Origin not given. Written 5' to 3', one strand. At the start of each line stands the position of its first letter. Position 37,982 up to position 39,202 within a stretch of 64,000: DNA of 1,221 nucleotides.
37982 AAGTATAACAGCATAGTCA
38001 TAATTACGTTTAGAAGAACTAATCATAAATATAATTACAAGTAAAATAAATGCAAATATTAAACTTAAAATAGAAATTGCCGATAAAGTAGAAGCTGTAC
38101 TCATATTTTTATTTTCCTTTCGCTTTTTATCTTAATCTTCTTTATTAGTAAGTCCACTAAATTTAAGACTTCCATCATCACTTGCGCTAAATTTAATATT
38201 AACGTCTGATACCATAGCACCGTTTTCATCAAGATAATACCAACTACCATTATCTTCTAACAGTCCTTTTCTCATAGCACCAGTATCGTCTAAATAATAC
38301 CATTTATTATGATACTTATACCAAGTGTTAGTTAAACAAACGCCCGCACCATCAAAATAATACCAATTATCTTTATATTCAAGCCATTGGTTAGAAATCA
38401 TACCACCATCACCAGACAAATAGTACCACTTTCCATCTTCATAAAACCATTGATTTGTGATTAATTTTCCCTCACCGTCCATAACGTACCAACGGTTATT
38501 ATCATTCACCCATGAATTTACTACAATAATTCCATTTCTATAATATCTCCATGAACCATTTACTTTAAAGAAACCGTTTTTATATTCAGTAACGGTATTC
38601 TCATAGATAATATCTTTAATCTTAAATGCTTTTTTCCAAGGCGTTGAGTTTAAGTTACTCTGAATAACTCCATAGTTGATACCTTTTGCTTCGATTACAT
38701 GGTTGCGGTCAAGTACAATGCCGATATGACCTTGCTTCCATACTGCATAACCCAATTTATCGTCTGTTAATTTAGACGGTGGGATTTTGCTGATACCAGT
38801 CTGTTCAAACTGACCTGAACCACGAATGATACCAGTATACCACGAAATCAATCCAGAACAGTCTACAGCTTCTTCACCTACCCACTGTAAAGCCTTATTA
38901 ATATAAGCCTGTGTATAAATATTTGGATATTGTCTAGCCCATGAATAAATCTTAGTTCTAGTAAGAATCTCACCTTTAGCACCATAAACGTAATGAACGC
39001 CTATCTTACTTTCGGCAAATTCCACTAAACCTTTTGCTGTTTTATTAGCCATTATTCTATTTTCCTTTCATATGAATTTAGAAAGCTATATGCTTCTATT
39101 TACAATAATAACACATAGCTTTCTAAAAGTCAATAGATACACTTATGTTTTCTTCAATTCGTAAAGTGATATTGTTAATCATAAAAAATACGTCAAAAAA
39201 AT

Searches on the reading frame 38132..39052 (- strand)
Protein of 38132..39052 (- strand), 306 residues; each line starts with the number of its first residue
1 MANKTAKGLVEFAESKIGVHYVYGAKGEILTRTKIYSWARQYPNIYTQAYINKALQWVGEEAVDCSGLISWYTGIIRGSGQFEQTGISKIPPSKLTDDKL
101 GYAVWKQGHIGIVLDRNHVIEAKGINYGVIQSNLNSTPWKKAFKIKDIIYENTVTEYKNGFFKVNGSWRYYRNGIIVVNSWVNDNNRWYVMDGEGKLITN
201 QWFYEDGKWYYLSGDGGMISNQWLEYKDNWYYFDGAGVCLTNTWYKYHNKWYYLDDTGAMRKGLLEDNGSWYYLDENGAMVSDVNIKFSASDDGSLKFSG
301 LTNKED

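Call 90: search_protein_families(library=pfam, proteins=[window:38132-39052:-], max_evalue=0.01)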
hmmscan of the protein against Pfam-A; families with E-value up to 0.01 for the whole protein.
window:38132-39052:- (306 aa): 4 families
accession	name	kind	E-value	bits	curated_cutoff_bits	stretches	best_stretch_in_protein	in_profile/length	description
PF01473.26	Choline_bind_1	-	1e-22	79.7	20.5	4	263-280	2-19/19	Putative cell wall binding repeat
PF19127.6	Choline_bind_3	-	4.4e-15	55.8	27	3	244-282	4-44/47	Choline-binding repeat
PF19085.6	Choline_bind_2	-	1.5e-06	28.8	27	1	197-237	2-36/38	Choline-binding repeat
PF00877.26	NLPC_P60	-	0.00039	20.8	23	1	59-143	8-100/105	NlpC/P60 family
